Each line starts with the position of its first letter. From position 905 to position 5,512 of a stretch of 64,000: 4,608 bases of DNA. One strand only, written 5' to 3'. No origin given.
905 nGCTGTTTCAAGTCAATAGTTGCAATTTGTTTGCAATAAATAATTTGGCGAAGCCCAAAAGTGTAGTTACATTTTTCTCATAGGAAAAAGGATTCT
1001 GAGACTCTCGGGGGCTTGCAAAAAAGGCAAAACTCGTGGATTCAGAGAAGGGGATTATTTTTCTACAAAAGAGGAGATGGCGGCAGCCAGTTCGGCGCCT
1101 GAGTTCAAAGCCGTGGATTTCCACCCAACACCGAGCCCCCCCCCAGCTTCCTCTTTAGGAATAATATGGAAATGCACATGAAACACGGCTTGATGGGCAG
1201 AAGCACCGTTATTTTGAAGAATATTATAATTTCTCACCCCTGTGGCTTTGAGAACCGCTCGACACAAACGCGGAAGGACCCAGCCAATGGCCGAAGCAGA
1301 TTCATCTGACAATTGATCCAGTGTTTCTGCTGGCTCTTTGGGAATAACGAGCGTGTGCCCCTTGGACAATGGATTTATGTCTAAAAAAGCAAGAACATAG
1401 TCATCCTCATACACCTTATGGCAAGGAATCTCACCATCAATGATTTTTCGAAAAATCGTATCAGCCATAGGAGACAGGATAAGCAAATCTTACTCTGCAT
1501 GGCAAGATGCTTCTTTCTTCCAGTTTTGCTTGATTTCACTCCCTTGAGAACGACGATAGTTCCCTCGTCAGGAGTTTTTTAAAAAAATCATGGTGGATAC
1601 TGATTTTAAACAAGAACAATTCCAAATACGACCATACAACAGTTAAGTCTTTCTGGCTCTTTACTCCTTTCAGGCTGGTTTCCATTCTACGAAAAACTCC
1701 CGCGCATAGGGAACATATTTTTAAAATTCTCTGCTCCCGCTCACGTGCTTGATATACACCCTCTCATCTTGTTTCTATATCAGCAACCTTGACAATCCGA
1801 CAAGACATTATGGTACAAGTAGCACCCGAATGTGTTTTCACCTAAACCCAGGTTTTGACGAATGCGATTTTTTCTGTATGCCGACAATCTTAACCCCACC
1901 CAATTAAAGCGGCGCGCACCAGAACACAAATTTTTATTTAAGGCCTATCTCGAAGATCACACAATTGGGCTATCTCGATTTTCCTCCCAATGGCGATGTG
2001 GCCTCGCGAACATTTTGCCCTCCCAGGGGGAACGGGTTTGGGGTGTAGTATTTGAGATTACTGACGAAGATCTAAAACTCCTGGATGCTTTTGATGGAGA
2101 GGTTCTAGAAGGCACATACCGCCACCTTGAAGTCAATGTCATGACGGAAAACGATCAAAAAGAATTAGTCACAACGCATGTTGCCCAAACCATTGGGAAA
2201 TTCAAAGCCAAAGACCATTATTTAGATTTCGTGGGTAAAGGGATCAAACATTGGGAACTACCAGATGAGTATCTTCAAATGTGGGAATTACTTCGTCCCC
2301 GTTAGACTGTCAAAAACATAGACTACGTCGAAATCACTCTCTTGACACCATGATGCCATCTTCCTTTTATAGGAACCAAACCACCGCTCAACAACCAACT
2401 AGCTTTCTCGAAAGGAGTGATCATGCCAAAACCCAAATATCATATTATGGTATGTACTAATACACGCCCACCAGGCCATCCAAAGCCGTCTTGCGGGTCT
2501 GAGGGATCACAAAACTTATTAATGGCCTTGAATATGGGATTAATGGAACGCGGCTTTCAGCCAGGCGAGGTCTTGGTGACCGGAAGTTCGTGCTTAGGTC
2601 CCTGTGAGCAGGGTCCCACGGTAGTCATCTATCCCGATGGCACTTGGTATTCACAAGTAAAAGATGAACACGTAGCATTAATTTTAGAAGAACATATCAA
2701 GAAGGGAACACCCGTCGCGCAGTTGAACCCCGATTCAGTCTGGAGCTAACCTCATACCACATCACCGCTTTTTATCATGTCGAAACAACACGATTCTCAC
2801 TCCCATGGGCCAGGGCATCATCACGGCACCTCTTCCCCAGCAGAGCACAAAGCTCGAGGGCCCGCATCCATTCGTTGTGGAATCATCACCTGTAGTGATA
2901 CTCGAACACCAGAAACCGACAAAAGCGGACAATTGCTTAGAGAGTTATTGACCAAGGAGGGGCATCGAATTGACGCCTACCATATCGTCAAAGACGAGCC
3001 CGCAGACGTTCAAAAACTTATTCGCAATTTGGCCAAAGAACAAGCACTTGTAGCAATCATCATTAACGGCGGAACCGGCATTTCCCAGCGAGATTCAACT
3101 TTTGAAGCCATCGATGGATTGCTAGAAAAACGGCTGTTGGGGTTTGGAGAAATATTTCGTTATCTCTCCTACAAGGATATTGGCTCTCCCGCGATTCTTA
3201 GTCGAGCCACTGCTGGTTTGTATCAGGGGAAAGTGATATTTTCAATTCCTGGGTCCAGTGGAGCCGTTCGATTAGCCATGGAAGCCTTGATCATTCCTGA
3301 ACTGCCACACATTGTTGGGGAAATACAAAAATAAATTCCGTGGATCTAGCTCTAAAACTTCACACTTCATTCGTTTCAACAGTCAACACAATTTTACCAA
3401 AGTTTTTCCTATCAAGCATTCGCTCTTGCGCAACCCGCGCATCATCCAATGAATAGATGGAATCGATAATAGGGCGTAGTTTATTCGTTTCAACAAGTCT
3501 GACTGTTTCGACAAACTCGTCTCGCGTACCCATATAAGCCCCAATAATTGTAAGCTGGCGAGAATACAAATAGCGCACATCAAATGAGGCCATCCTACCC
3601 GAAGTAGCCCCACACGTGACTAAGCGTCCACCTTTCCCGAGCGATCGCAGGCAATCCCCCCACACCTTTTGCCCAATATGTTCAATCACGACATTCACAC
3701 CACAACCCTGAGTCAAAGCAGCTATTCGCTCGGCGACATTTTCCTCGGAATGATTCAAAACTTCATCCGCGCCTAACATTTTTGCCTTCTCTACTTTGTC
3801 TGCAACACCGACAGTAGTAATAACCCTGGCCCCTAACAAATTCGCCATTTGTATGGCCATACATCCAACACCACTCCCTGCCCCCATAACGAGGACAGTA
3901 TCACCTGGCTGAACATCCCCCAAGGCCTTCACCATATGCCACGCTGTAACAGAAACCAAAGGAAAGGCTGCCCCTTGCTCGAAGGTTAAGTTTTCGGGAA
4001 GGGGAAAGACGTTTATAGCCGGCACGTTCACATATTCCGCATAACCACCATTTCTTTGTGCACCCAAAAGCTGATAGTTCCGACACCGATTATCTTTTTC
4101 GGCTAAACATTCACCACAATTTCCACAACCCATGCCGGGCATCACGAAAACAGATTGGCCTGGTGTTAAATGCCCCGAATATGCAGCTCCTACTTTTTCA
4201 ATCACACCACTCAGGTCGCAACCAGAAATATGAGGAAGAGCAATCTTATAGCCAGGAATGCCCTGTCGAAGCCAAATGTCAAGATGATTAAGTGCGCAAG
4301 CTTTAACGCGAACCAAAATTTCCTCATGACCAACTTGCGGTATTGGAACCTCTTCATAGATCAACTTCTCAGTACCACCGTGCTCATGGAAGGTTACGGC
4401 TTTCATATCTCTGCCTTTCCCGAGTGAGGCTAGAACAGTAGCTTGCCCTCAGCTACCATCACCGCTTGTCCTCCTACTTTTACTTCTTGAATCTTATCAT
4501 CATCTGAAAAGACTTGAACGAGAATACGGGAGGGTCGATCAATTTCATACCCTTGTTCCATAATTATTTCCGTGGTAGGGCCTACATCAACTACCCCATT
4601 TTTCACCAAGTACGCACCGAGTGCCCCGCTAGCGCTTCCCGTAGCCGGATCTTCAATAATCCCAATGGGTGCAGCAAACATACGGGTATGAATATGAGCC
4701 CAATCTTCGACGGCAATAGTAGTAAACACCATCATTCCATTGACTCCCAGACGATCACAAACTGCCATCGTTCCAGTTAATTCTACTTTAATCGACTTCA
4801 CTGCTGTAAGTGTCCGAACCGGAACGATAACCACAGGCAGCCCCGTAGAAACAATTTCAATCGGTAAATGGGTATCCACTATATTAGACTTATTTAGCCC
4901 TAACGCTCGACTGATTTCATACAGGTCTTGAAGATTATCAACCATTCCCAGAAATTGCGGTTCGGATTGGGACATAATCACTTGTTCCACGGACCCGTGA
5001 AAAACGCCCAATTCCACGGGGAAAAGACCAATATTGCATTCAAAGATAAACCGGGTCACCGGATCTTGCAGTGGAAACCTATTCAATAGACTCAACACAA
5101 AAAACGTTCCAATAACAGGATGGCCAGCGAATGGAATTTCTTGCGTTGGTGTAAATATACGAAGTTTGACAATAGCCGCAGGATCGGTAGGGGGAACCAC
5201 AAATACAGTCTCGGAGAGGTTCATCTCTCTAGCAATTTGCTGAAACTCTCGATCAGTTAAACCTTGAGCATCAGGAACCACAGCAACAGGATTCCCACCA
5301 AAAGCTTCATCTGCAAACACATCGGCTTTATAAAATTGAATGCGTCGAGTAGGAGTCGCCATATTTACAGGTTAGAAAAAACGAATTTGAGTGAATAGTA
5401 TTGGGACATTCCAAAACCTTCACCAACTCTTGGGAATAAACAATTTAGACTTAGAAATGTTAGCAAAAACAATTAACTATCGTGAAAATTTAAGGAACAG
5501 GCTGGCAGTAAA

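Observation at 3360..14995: metH-adjacent block of three radical SAM enzymes plus isomerase and reductase: candidate uncharacterised pathway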

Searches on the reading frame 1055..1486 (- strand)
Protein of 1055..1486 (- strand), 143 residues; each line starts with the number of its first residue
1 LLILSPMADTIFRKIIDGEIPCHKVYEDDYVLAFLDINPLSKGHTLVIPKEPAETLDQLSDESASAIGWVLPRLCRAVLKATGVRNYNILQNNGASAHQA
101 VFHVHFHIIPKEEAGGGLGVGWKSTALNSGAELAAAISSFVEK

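Call 9: search_protein_families(library=pfam, proteins=[window:1055-1486:-], max_evalue=0.01)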
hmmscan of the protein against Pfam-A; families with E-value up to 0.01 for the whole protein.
window:1055-1486:- (143 aa): 2 families
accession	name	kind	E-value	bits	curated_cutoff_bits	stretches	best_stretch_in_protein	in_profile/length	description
PF01230.28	HIT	-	6.3e-27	94.5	21.5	1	18-113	2-97/98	HIT domain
PF11969.13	DcpS_C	-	2.5e-14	54.2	24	1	10-116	2-107/114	Scavenger mRNA decapping enzyme C-term binding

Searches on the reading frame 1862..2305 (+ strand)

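Call 9: search_protein_families(library=pfam, proteins=[window:1862-2305:+], max_evalue=0.01)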
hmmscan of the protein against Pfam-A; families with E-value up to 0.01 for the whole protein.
window:1862-2305:+ (147 aa): 2 families
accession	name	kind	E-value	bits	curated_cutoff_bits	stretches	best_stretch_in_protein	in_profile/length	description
PF13772.11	AIG2_2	-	3.6e-11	43.8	27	1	58-139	1-81/83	AIG2-like family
PF06094.17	GGACT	-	4.1e-07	31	22.8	1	15-108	7-102/120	Gamma-glutamyl cyclotransferase, AIG2-like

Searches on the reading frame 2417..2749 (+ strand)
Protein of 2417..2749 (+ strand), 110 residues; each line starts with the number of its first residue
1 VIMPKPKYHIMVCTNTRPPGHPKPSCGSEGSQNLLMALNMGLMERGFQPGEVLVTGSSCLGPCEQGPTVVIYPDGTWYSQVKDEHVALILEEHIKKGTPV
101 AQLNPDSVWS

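Call 9: search_protein_families(library=pfam, proteins=[window:2417-2749:+], max_evalue=0.01)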
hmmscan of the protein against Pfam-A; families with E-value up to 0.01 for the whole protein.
window:2417-2749:+ (110 aa): 2 families
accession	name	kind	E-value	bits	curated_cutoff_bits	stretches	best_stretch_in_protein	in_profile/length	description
PF01257.25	2Fe-2S_thioredx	-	9.3e-07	29.2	24.8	1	4-92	62-143/145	Thioredoxin-like [2Fe-2S] ferredoxin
PF06999.17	Suc_Fer-like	-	7.3e-05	23.3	34.9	1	25-101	110-186/191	Sucrase/ferredoxin-like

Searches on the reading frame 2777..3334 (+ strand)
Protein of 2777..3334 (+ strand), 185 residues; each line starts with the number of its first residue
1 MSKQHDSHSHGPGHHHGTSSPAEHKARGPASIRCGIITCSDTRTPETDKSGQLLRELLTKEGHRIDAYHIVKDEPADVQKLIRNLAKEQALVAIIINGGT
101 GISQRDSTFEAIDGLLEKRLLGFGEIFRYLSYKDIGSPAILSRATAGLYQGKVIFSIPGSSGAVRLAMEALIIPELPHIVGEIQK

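Call 9: search_protein_families(library=pfam, proteins=[window:2777-3334:+], max_evalue=0.01)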
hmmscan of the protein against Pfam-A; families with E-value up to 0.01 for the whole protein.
window:2777-3334:+ (185 aa): 1 family
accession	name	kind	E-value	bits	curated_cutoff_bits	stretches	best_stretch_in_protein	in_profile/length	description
PF00994.29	MoCF_biosynth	-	1.3e-28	100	26.6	1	35-178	1-144/144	Probable molybdopterin binding domain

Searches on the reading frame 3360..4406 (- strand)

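Call 3: search_protein_families(library=pfam, proteins=[window:3360-4406:-])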
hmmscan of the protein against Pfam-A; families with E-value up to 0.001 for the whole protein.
window:3360-4406:- (348 aa): 4 families
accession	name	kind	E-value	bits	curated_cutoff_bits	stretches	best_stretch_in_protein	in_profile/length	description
PF00107.32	ADH_zinc_N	-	1.6e-33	115.8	31.8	1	179-306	1-128/129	Zinc-binding dehydrogenase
PF08240.17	ADH_N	-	2.6e-24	85.9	23.5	1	27-138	2-104/104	Alcohol dehydrogenase GroES-like domain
PF13602.12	ADH_zinc_N_2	-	2.6e-19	70.9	27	1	211-341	1-134/134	Zinc-binding dehydrogenase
PF01262.27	AlaDh_PNT_C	-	7.6e-05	22.7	23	1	158-229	16-91/214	Alanine dehydrogenase/PNT, C-terminal domain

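Call 4: search_protein_families(library=ncbifam, proteins=[window:3360-4406:-])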
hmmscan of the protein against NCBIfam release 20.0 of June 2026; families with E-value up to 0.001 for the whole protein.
window:3360-4406:- (348 aa): 27 families (the best 25 are shown)
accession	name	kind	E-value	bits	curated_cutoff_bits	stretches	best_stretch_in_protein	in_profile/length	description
TIGR02824.1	quinone_pig3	subfamily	1.2e-65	221.7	296.8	2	118-343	90-325/325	putative NAD(P)H quinone oxidoreductase, PIG3 family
NF010344.0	PRK13771.1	subfamily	5.6e-54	183.4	349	1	1-343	1-333/334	putative alcohol dehydrogenase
TIGR01751.1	crot-CoA-red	equivalog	2.1e-53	181.5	378.55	1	14-344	24-388/398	crotonyl-CoA carboxylase/reductase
NF041172.1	AcrlCoa_red_Thmprot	equivalog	6e-47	160.2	500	1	1-342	1-333/334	acryloyl-CoA reductase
NF008024.0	PRK10754.1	subfamily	3e-44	151.4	348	2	119-300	92-278/327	NADPH:quinone reductase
NF041097.1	keto_inos_dh_IolM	equivalog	1.8e-42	145.4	450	1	17-340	42-387/389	scyllo-inosose 3-dehydrogenase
TIGR00692.1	tdh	equivalog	1.4e-41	142.7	458.35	1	16-342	12-339/340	L-threonine 3-dehydrogenase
NF003808.0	PRK05396.1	equivalog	2.7e-41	141.6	380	1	13-342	11-339/341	L-threonine 3-dehydrogenase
NF007642.0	PRK10309.1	equivalog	1.6e-34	119.7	550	1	1-342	1-345/347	galactitol-1-phosphate 5-dehydrogenase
NF006940.0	PRK09422.1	equivalog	6.8e-34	117.3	344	1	2-343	2-335/338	alcohol dehydrogenase AdhP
TIGR02823.1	oxido_YhdH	subfamily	4.2e-30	104.7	297.25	1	6-343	5-324/324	acrylyl-CoA reductase family protein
NF047908.1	AldhRedAhr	equivalog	8.9e-29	100.4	470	1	9-341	10-333/335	NADPH-dependent aldehyde reductase Ahr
NF007489.0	PRK10083.1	equivalog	4.2e-28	98.3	376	1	13-230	10-224/339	Zn-dependent oxidoreductase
TIGR03989.1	Rxyl_3153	subfamily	1.5e-27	96.9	440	2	120-337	139-365/370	NDMA-dependent alcohol dehydrogenase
NF007375.0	PRK09880.1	equivalog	2.1e-27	95.8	469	1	28-342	28-342/344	L-idonate 5-dehydrogenase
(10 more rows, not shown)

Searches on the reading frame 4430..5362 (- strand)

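Call 3: search_protein_families(library=pfam, proteins=[window:4430-5362:-])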
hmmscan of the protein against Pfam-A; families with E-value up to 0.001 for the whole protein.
window:4430-5362:- (310 aa): 2 families
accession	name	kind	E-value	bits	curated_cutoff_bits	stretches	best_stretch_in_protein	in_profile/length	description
PF02567.21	PhzC-PhzF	-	7.5e-69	232.8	27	1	14-306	2-281/281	Phenazine biosynthesis-like protein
PF05544.16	Pro_racemase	-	1.3e-05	24.9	27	1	52-138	56-141/325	Proline racemase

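Call 4: search_protein_families(library=ncbifam, proteins=[window:4430-5362:-])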
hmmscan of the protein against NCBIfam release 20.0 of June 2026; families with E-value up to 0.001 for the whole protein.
window:4430-5362:- (310 aa): 3 families
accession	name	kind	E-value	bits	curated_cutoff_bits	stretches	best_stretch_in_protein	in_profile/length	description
TIGR00654.1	PhzF_family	subfamily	4.6e-73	246.2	76.2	1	7-308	2-296/298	PhzF family phenazine biosynthesis isomerase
NF007625.0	PRK10281.1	equivalog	1.7e-61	208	386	1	7-306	2-295/301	PhzF family isomerase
NF047722.1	T3LHypDht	equivalog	2.5e-06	26.8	550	1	54-263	65-256/341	trans-3-hydroxy-L-proline dehydratase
